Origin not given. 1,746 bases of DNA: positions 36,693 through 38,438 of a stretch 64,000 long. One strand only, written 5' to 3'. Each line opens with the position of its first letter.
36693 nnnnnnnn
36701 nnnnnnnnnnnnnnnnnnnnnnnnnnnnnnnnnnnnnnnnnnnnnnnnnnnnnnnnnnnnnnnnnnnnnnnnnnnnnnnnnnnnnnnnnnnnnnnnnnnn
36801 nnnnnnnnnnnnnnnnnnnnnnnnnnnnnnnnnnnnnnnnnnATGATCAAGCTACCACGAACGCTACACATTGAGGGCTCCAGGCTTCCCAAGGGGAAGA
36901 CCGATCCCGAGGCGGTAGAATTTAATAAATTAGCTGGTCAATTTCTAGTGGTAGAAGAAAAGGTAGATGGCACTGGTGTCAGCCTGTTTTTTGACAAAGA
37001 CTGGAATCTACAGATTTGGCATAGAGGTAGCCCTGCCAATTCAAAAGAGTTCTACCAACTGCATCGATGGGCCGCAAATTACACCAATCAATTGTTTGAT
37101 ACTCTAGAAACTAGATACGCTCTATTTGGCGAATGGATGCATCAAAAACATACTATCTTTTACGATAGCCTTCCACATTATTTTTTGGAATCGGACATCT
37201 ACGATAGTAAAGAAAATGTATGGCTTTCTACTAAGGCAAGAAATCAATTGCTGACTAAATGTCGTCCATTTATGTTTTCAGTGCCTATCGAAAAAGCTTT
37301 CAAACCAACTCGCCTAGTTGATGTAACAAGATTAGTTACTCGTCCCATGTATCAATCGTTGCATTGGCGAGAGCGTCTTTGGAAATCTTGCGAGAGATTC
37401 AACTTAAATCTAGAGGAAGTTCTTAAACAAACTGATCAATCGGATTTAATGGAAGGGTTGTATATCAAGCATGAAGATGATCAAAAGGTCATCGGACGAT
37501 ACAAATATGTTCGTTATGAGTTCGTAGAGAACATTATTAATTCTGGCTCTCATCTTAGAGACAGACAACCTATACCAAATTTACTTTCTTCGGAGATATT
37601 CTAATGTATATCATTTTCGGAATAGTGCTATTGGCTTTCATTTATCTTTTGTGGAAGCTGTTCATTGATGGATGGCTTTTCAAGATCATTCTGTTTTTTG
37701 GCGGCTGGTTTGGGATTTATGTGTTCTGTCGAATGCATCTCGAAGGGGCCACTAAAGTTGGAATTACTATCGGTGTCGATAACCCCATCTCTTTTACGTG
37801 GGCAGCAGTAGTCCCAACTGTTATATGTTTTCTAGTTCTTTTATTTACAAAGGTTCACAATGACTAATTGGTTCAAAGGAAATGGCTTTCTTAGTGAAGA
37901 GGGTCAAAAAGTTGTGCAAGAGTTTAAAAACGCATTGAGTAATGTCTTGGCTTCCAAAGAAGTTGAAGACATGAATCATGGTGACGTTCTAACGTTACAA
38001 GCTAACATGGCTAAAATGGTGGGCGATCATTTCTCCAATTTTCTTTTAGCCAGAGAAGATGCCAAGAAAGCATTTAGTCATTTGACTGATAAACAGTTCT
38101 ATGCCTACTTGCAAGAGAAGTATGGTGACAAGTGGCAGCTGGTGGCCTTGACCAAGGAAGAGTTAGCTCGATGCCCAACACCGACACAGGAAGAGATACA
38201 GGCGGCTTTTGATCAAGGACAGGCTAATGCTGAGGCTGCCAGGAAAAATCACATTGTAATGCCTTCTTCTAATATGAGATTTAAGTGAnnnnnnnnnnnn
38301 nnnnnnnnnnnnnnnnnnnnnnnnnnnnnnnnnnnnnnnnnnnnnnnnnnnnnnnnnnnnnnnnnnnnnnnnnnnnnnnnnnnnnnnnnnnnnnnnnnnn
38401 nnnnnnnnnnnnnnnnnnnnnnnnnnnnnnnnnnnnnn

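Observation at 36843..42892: Two compact (221-253 aa) paralogous ligase-family nucleotidyltransferases flanking an Rnl1-like ligase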

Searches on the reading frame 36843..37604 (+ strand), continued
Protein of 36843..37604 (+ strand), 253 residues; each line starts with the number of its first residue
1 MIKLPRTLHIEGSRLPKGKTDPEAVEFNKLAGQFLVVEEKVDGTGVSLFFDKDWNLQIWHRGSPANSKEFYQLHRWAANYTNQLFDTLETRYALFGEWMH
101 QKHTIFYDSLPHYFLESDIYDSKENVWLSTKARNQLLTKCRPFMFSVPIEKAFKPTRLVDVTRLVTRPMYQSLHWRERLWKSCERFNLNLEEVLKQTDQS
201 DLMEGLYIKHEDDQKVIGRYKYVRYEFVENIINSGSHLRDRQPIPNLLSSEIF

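Call 32: fold_search(model_id=the predicted structure, library=pdb)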
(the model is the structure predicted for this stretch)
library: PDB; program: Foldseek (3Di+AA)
matches with E <= 10: 570; with E <= 0.001: 42
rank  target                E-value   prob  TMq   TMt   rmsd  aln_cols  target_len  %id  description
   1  6vt4                  3.1e-08  1.00  0.50  0.39   9.7       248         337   17  Naegleria gruberi RNA ligase R149A mutant apo (released 2020-04-08)
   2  5cou                  1.5e-07  1.00  0.53  0.40   4.4       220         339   16  Structure and mechanism of a eukaryal nick-sealing RNA ligase K170M+ATP (released 2015-10-28)
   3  6vt0                  1.5e-07  1.00  0.54  0.42   9.7       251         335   16  Naegleria gruberi RNA ligase K170A mutant apo (released 2020-04-08)
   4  5cot                  1.9e-07  1.00  0.50  0.38   9.5       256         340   16  Structure and mechanism of a eukaryal nick-sealing RNA ligase (released 2015-10-28)
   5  6vte                  2.7e-07  1.00  0.53  0.41   9.4       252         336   16  Naegleria gruberi RNA Ligase K170M mutant with AMP and Mn (released 2020-04-08)
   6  6vt8                  2.7e-07  1.00  0.49  0.38   9.6       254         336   16  Naegleria gruberi RNA ligase E312A mutant with AMP and Mn (released 2020-04-08)
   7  6vt3                  2.9e-07  1.00  0.53  0.41   4.0       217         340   16  Naegleria gruberi RNA ligase K326A mutant apo (released 2020-04-08)
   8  6vt1_A                4.2e-07  1.00  0.54  0.41   4.2       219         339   16  Naegleria gruberi RNA ligase D172A mutant apo (released 2020-04-08)
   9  6vt9                  4.4e-07  1.00  0.52  0.40  10.1       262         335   16  Naegleria gruberi RNA ligase E227A mutant with ATP and Mn (released 2020-04-08)
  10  6vt5                  6.8e-07  1.00  0.50  0.38   9.4       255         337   16  Naegleria gruberi RNA ligase R4a K121A mutant apo (released 2020-04-08)
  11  6vtf_A                9.1e-07  1.00  0.49  0.38  10.7       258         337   17  Naegleria gruberi RNA ligase with PPi (released 2020-04-08)
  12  2hvq                  1.1e-06  1.00  0.49  0.40   9.5       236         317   14  Structure of Adenylated full-length T4 RNA Ligase 2 (released 2006-10-17)
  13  6vtd                  1.2e-06  1.00  0.49  0.38  10.2       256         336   18  Naegleria gruberi RNA ligase R149A mutant with ATP and Mn (released 2020-04-08)
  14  6vtg_A                1.6e-06  1.00  0.52  0.40   9.7       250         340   16  Naegleria gruberi RNA ligase E227A mutant apo (released 2020-04-08)
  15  2hvr_A                1.7e-06  1.00  0.48  0.39   9.1       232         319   15  Structure of T4 RNA Ligase 2 with Nicked 5'-Adenylated nucleic acid duplex containing a 3'-deoxyribonucleotide at the  (released 2006-10-17)
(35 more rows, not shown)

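Call 36: search_dna_similar(query=window:36843-37604:+, collection=phages, mode=protein, max_rows=25)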
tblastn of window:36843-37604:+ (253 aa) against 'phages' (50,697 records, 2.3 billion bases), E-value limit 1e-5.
No match.

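Call 48: search_protein_representatives(alignment_id=A1)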
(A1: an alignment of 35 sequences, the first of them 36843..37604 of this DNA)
Query: 35 sequences, 253 profile positions. Proteins with E-value up to 0.001 (for the whole library): 2176; up to 1e-10: 1208; up to 1e-30: 211. The best 150 are listed.
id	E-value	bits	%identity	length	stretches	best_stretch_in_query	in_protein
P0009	6.5e-129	445.3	-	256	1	1-251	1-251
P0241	2.1e-90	319.1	-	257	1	2-248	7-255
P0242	5.4e-87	307.9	-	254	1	2-250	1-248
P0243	8.3e-81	287.6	-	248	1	2-248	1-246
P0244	1.7e-79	283.3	-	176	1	2-175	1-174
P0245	6.3e-77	274.9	-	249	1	1-246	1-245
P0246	6.6e-74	265.0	-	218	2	1-170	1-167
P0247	1.3e-70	254.3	-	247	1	2-247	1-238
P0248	7.8e-70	251.7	-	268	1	3-250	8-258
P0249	1.2e-69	251.1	-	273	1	3-248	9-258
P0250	3.2e-69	249.7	-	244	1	2-246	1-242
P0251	1.0e-67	244.8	-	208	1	56-249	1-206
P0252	3.0e-67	243.2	-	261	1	2-249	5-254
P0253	6.4e-67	242.2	-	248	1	3-248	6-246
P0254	1.2e-66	241.3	-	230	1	3-247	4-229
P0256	6.9e-66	238.8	-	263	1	2-248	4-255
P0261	6.9e-64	232.2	-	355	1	3-248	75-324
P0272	9.7e-62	225.2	-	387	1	3-250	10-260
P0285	3.2e-58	213.7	-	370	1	2-247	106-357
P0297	9.0e-55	202.3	-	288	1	2-249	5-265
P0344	3.2e-45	171.0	-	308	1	2-248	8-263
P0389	1.2e-38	149.5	-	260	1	2-247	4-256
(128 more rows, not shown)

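Call 50: list_cluster_members(proteins=[P0241, P0243, P0249, P0256, P0261, P0272, P0285, P0297, P0344, P0389])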
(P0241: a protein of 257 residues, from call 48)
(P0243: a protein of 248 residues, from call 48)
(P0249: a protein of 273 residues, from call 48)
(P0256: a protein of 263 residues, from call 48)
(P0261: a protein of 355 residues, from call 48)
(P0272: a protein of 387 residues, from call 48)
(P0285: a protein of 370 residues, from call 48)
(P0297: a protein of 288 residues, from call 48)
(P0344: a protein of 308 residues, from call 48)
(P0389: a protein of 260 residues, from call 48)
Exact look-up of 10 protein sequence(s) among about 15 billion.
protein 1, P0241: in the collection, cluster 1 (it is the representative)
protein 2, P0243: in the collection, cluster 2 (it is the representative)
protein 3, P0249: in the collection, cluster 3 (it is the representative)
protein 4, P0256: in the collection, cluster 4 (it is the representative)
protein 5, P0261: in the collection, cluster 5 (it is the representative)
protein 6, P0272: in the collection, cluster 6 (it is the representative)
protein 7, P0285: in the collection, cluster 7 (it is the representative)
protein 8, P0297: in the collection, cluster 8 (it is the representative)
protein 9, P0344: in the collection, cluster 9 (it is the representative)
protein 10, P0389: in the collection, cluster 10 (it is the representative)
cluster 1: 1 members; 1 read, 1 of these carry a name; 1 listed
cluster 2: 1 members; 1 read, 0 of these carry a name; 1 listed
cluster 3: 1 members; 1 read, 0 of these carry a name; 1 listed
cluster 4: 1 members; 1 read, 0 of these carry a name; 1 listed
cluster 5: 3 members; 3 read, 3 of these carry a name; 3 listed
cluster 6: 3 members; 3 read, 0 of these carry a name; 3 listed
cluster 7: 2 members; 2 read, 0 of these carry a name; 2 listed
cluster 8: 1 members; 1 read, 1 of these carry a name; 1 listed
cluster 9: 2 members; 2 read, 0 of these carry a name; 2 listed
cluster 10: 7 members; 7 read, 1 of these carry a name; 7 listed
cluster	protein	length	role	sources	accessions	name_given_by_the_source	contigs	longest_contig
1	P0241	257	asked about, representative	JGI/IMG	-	hypothetical protein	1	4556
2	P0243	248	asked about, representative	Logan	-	-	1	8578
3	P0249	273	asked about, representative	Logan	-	-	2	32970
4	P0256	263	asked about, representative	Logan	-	-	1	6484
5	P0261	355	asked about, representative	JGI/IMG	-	hypothetical protein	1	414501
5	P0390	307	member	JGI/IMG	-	hypothetical protein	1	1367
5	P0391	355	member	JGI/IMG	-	hypothetical protein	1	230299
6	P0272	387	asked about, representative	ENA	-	-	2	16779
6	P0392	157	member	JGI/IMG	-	-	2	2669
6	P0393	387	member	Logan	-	-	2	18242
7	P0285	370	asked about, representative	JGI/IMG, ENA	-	-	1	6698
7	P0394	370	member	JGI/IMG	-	-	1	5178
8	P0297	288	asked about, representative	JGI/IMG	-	hypothetical protein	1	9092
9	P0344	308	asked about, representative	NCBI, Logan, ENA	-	-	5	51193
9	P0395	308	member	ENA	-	-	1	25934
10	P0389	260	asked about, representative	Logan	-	-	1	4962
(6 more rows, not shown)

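Call 53: find_related_loci(query=A1, collection=genome_contigs, flank=6000)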
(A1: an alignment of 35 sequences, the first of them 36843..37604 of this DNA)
Query A1 (253 aa) in genome_contigs; peptide patterns used: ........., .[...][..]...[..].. (x = any residue, [..] = any of these).
600 stretches matched a pattern (row limit reached: there are more); 533 encode a relative of the query (tblastn E <= 1e-3); the best 80 are kept; 80 distinct loci.
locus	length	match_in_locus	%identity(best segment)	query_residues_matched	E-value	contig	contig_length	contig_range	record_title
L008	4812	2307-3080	45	1-253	7e-64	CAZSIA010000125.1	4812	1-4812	MAG TPA_asm: uncultured Anaeroplasmataceae bacterium isolate SRP315200_co1_661 genome assembly, contig: NODE_44848_lengt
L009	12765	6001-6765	46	1-252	5e-63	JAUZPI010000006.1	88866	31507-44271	MAG: Bacillota bacterium isolate bin61(3d) FBKKOBCF_6, whole genome shotgun sequence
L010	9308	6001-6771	42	1-253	2e-62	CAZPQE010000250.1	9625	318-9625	MAG TPA_asm: uncultured Clostridia bacterium isolate binchicken_co107_429 genome assembly, contig: NODE_15694_length_962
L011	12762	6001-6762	42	1-252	2e-62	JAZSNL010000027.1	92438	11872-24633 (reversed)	MAG: Bacilli bacterium isolate T1900044551_TS20190017.MAGScoT_cleanbin_000012 SGB_234_k141_1764945, whole genome shotgun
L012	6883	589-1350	41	1-252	2e-61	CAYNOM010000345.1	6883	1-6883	MAG TPA_asm: uncultured Polyangiales bacterium isolate SRP319275_co6_81 genome assembly, contig: NODE_7067_length_6883_c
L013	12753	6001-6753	43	1-249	2e-61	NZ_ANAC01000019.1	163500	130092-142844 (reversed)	Nocardiopsis alba DSM 43377 contig_19, whole genome shotgun sequence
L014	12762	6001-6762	42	1-252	3e-61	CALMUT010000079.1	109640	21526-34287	MAG TPA_asm: uncultured Myxococcales bacterium isolate SRR2107183_bin.94_CONCOCT_v1.1_MAG genome assembly, contig: ERZ79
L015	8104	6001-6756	41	3-252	4e-61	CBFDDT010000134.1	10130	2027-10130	MAG TPA_asm: uncultured bacterium isolate SRR26215674_binner23_Refined_73 genome assembly, contig: ERZ25073485.5606, who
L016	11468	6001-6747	43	3-249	3e-61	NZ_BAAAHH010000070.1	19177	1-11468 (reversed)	Actinocorallia libanotica strain JCM 10696 sequence070, whole genome shotgun sequence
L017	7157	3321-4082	42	1-252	3e-60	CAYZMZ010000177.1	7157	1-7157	MAG TPA_asm: uncultured Planctomycetaceae bacterium isolate SRP192927_co4_339 genome assembly, contig: NODE_27957_length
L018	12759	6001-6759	42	3-252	2e-60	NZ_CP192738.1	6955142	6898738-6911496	Hahella sp. NBU794 chromosome, complete genome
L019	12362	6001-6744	43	3-248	3e-60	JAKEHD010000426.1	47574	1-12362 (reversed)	MAG: Blastocatellia bacterium isolate PMV_6.28 PMV_6.28.k101_809226, whole genome shotgun sequence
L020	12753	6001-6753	40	1-249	8e-60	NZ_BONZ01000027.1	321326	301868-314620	Rugosimonospora africana strain NBRC 104875 sequence027, whole genome shotgun sequence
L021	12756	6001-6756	43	1-248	2e-59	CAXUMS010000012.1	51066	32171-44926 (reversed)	MAG TPA_asm: uncultured Armatimonadaceae bacterium isolate public_SRR11456914_metawrap_bin.15 genome assembly, contig: p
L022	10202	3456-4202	41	3-249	6e-59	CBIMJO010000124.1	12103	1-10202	MAG TPA_asm: uncultured Actinocrispum sp. isolate SRR16817043_binner13_Refined_10 genome assembly, contig: ERZ27392852.6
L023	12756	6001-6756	42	3-252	6e-59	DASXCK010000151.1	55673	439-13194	MAG TPA_asm: Xanthobacteraceae bacterium isolate SMAG_U5058 k141_327700, whole genome shotgun sequence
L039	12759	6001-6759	41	3-252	7e-58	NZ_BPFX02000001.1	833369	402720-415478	Pseudomonas paralcaligenes strain MRCP1333 NODE_1, whole genome shotgun sequence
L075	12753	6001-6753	39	1-249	3e-56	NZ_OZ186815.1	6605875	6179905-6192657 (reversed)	Nocardiopsis dassonvillei isolate SudanB121_2068 chromosome c1, complete sequence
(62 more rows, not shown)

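Call 60: search_protein_families(library=pfam, proteins=[L039:6832-7983:+, L023:5345-5989:+, L075:4585-5925:+, L039:6001-6759:+], max_evalue=0.001)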
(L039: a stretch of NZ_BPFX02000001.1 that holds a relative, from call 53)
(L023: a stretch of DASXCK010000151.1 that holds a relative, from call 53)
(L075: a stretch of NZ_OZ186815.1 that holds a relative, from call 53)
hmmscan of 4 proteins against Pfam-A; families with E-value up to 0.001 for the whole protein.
L039:6832-7983:+ (383 aa): 2 families
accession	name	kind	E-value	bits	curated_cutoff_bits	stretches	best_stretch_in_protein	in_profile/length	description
PF13671.12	AAA_33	-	2e-16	61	27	1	239-350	1-121/143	AAA domain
PF01966.28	HD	-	4.2e-05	24.3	22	1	48-140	2-89/116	HD domain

L023:5345-5989:+ (214 aa): 6 families
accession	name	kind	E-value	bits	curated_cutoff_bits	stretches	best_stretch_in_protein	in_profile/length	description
PF13489.12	Methyltransf_23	-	2.2e-13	50.7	27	1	61-197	20-163/164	Methyltransferase domain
PF08241.18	Methyltransf_11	-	6.1e-12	46.4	21.2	1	68-156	1-86/95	Methyltransferase domain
PF08242.18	Methyltransf_12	-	3.8e-10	40.8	30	1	68-157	1-92/98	Methyltransferase domain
PF13649.12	Methyltransf_25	-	5.4e-10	40.3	27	1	68-156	2-92/97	Methyltransferase domain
PF13847.12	Methyltransf_31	-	4.6e-05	23.6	27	1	64-174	4-127/145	Methyltransferase domain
PF08003.17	Methyltransf_9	-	8.3e-05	22.1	23.8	1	58-146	110-198/315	Protein of unknown function (DUF1698)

L075:4585-5925:+ (446 aa): 2 families
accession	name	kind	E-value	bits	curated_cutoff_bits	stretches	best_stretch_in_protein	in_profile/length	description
PF10979.13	DUF2786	-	5.7e-15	55.4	23.9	1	219-256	3-40/40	Protein of unknown function (DUF2786)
PF23771.1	DUF7168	-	3.6e-08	33.6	25.5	1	286-390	25-128/140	Domain of unknown function (DUF7168)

L039:6001-6759:+ (253 aa): 1 family
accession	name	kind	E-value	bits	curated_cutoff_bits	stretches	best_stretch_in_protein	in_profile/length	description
PF09414.15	RNA_ligase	-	4.1e-34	118.6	27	1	33-224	3-171/171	RNA ligase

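Call 76: search_protein_families(library=pfam, proteins=[L023:4793-5332:+, L023:3970-5250:+, L023:3362-3973:+, L023:6776-7897:+, L023:7890-9077:-, L023:3101-4720:-], max_evalue=0.001)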
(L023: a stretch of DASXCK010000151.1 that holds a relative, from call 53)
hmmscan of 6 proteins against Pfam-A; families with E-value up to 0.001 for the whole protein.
L023:4793-5332:+ (179 aa): 0 families

L023:3970-5250:+ (426 aa): 0 families

L023:3362-3973:+ (203 aa): 0 families

L023:6776-7897:+ (373 aa): 3 families
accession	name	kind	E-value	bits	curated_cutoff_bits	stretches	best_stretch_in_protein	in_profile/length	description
PF13671.12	AAA_33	-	1.6e-26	93.7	27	1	235-360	3-143/143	AAA domain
PF08433.16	KTI12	-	0.00013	22.1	22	1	235-361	5-141/271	Chromatin associated protein KTI12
PF01966.28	HD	-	0.00018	22.2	22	1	69-139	22-90/116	HD domain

L023:7890-9077:- (395 aa): 0 families

L023:3101-4720:- (539 aa): 1 family
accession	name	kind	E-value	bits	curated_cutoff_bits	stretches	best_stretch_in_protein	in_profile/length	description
PF00892.27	EamA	-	4.9e-37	127.7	28.2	2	398-534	2-134/135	EamA-like transporter family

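Call 82: find_related_loci(query=A1, collection=viral_contigs, flank=8000)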
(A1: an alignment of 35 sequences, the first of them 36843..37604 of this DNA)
Query A1 (253 aa) in viral_contigs; peptide patterns used: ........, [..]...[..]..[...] (x = any residue, [..] = any of these).
329 stretches matched a pattern; 36 encode a relative of the query (tblastn E <= 1e-3); 36 distinct loci.
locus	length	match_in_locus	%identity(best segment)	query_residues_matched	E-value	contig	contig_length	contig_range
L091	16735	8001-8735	65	2-247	6e-104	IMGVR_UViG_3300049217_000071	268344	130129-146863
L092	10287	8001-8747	63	1-251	2e-102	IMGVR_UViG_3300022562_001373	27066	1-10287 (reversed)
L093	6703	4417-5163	63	1-251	2e-102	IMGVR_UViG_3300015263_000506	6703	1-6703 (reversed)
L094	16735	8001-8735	63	1-247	2e-99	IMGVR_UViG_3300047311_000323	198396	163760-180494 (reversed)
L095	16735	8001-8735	62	1-247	2e-98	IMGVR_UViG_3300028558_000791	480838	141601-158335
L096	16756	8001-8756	61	1-253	2e-97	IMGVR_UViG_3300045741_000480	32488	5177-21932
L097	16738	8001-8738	58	2-248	7e-96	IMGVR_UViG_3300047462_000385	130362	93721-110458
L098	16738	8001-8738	58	2-248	7e-96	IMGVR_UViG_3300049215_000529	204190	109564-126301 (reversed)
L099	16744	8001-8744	61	1-248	5e-94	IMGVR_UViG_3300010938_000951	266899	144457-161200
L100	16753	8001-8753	58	2-253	2e-93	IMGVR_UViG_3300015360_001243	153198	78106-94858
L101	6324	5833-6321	62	1-165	1e-62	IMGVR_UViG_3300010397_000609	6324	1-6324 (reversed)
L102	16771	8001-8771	38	1-252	6e-53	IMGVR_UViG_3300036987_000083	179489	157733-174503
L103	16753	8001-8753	38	1-249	2e-51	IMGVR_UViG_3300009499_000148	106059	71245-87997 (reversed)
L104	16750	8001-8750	41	3-249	2e-50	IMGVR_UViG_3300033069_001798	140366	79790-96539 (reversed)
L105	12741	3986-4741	37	3-252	3e-49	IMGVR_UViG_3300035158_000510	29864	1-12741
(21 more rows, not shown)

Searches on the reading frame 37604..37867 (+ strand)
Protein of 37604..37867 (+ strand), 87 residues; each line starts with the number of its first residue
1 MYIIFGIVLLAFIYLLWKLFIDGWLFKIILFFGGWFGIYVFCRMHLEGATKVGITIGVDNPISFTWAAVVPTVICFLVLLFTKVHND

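Call 9: search_protein_families(library=phrogs, proteins=[window:37604-37867:+], max_evalue=0.01)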
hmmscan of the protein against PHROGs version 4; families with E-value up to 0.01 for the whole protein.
window:37604-37867:+ (87 aa): 0 families

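Call 37: search_protein_families(library=pfam, proteins=[window:37604-37867:+], max_evalue=0.1)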
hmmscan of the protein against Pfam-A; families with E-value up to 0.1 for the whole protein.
window:37604-37867:+ (87 aa): 0 families

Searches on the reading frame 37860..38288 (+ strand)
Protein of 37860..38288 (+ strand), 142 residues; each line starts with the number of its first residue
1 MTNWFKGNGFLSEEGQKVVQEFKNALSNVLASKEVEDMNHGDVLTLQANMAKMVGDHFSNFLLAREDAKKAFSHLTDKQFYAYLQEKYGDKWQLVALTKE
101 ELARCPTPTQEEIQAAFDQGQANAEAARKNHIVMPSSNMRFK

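Call 3: search_protein_families(library=pfam, proteins=[window:37860-38288:+], max_evalue=0.01)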
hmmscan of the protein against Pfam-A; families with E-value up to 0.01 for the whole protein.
window:37860-38288:+ (142 aa): 0 families

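Call 9: search_protein_families(library=phrogs, proteins=[window:37860-38288:+], max_evalue=0.01)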
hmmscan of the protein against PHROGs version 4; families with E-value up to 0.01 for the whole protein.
window:37860-38288:+ (142 aa): 0 families
